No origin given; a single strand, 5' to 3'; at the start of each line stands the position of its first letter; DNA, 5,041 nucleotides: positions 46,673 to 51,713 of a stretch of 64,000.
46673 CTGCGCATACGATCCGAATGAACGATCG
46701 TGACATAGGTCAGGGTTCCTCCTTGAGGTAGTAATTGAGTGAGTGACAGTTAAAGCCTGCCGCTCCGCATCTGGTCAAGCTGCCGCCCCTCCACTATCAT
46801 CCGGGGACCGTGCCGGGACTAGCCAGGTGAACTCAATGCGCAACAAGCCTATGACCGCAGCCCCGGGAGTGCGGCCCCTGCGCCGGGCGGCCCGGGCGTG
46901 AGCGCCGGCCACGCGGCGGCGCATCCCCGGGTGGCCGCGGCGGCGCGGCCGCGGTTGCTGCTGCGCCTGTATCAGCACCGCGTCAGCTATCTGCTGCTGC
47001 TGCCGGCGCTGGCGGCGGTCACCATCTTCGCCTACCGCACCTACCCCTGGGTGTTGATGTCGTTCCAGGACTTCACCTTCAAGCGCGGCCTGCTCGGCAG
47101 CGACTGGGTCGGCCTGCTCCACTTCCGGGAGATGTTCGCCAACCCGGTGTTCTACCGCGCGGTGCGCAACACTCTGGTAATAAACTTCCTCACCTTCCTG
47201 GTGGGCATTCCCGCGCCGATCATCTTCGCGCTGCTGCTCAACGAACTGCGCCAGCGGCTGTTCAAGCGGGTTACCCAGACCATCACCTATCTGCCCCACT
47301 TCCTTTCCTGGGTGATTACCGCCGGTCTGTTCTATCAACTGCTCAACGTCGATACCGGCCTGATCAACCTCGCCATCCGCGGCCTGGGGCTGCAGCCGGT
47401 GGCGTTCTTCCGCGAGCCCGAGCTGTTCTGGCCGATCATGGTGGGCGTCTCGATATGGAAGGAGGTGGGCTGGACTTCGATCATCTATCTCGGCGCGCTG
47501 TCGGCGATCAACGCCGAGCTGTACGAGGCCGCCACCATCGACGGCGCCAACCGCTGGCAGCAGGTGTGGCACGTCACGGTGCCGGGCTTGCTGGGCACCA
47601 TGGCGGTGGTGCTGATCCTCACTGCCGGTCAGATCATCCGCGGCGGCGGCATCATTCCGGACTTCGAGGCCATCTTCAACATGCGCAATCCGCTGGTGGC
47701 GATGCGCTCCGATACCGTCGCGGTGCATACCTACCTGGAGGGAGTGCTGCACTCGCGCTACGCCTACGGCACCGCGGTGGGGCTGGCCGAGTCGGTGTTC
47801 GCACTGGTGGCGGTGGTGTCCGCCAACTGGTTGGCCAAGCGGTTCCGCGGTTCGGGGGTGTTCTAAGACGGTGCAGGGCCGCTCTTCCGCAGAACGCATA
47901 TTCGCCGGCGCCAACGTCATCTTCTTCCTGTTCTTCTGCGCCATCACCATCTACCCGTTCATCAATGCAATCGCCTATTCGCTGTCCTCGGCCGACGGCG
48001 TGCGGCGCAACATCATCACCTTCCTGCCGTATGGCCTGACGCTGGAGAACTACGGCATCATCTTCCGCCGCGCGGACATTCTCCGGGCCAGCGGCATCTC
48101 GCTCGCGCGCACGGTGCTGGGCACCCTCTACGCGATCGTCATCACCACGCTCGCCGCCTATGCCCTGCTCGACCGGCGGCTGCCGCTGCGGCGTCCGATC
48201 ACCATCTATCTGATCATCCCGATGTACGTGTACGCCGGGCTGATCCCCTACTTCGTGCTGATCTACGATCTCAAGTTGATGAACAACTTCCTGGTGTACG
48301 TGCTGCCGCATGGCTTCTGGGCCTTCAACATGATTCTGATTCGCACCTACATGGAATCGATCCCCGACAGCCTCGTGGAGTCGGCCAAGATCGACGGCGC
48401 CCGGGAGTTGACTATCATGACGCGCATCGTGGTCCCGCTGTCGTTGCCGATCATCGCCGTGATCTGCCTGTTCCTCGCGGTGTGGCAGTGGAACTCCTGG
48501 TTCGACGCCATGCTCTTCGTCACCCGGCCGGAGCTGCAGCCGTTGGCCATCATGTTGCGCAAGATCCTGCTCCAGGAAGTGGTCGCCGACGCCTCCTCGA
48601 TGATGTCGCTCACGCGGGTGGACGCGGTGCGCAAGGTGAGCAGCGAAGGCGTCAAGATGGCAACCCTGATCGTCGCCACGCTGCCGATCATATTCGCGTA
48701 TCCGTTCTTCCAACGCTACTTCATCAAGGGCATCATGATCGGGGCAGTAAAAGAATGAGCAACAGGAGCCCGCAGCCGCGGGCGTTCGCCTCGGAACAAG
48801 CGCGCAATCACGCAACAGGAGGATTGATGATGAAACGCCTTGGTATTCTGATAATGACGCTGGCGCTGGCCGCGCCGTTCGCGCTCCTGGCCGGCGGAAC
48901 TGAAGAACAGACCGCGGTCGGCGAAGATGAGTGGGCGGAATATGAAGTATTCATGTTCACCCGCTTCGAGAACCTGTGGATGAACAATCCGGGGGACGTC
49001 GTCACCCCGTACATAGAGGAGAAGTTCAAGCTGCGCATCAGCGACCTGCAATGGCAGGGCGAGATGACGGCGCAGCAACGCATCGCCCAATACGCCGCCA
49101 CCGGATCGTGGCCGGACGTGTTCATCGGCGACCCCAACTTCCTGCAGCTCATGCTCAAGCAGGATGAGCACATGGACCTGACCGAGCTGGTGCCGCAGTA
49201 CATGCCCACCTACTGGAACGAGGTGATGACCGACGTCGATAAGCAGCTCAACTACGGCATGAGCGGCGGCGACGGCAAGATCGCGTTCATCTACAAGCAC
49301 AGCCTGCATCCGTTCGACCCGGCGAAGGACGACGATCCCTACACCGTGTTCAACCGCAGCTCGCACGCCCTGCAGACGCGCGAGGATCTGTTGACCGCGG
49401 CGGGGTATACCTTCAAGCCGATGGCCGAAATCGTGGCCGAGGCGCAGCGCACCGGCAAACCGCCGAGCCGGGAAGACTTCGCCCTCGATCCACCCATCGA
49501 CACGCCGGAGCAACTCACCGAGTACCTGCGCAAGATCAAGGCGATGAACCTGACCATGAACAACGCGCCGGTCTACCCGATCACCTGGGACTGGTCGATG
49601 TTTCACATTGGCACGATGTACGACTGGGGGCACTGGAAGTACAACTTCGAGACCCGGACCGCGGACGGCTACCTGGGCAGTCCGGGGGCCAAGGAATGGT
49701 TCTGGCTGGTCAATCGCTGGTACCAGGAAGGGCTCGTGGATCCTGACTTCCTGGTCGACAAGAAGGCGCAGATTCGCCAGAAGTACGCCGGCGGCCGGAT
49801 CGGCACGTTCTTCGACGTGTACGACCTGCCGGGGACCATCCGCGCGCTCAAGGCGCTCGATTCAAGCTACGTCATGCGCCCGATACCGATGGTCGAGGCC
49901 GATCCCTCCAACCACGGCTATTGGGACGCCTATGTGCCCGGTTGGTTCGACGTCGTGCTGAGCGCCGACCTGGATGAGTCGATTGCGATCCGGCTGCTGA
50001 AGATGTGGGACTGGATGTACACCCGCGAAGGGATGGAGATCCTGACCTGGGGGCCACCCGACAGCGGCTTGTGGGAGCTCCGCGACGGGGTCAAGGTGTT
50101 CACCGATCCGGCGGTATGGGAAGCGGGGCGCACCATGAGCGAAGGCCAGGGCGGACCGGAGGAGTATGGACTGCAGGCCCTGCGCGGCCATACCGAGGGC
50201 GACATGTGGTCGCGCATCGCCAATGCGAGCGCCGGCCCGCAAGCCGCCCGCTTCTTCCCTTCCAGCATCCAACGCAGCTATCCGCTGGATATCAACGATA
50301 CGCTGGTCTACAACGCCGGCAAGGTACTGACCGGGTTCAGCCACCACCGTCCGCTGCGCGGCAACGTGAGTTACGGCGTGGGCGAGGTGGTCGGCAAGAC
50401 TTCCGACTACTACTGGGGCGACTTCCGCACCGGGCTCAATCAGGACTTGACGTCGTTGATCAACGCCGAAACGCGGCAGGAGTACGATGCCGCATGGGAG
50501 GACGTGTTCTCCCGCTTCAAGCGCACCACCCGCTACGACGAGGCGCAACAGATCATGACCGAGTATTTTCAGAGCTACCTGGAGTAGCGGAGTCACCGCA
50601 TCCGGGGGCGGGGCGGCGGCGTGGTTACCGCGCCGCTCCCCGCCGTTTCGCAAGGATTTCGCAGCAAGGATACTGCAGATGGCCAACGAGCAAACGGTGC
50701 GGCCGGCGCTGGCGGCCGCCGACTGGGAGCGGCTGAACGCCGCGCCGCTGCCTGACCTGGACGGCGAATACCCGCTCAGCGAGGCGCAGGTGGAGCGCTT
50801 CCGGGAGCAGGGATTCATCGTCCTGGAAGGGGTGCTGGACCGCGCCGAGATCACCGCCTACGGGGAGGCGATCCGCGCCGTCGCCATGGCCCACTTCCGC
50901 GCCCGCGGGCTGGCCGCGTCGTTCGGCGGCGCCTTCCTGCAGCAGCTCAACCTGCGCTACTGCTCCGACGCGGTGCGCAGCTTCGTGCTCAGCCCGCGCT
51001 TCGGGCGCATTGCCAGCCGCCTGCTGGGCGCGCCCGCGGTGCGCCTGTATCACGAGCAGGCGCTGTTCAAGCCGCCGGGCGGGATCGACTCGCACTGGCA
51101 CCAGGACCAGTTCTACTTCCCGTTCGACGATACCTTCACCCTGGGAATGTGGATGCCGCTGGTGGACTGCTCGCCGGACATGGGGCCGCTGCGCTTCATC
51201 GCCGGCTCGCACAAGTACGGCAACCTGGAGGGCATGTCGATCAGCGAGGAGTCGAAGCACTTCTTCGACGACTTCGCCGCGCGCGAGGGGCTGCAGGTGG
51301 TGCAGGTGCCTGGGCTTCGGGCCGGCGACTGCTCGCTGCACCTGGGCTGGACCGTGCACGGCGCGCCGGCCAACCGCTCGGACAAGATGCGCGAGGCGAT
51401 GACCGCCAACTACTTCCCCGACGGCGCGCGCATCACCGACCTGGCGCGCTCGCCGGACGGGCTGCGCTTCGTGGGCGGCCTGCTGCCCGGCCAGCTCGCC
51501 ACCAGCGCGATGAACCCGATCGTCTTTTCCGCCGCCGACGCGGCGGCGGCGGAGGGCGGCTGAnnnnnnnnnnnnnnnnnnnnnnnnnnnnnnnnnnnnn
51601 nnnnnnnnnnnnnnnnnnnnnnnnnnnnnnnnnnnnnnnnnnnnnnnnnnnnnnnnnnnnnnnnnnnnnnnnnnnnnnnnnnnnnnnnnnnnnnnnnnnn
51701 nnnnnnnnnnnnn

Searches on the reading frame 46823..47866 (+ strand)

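Call 32: search_protein_families(library=pfam, max_evalue=0.001, proteins=[window:46823-47866:+])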
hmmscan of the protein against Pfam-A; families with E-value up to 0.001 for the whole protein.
window:46823-47866:+ (347 aa): 1 family
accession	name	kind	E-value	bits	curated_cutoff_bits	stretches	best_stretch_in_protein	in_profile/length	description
PF00528.27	BPD_transp_1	-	1.1e-16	61.6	26.4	1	128-342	1-183/184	Binding-protein-dependent transport system inner membrane component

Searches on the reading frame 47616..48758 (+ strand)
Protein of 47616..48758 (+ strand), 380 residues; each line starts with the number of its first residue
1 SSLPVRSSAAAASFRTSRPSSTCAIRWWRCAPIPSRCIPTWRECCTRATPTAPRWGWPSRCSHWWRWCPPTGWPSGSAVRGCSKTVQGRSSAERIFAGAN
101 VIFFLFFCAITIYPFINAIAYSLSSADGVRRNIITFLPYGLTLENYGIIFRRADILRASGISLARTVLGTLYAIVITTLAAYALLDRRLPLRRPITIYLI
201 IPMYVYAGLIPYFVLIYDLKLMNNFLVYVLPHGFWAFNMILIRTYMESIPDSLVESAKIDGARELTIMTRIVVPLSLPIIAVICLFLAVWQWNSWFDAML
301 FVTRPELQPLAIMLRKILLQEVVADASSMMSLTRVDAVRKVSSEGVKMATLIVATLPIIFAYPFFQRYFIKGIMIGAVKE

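Call 32: search_protein_families(library=pfam, max_evalue=0.001, proteins=[window:47616-48758:+])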
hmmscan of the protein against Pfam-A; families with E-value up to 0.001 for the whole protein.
window:47616-48758:+ (380 aa): 1 family
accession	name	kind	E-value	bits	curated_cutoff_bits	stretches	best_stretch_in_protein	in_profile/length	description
PF00528.27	BPD_transp_1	-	9.4e-09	35.7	26.4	1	189-373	18-182/184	Binding-protein-dependent transport system inner membrane component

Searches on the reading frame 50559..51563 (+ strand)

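Call 32: search_protein_families(library=pfam, max_evalue=0.001, proteins=[window:50559-51563:+])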
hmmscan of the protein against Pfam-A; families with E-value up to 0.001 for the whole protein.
window:50559-51563:+ (334 aa): 1 family
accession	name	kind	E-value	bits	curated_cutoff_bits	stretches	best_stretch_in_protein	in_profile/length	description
PF05721.19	PhyH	-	1.4e-31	110.9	22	1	81-280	1-213/213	Phytanoyl-CoA dioxygenase (PhyH)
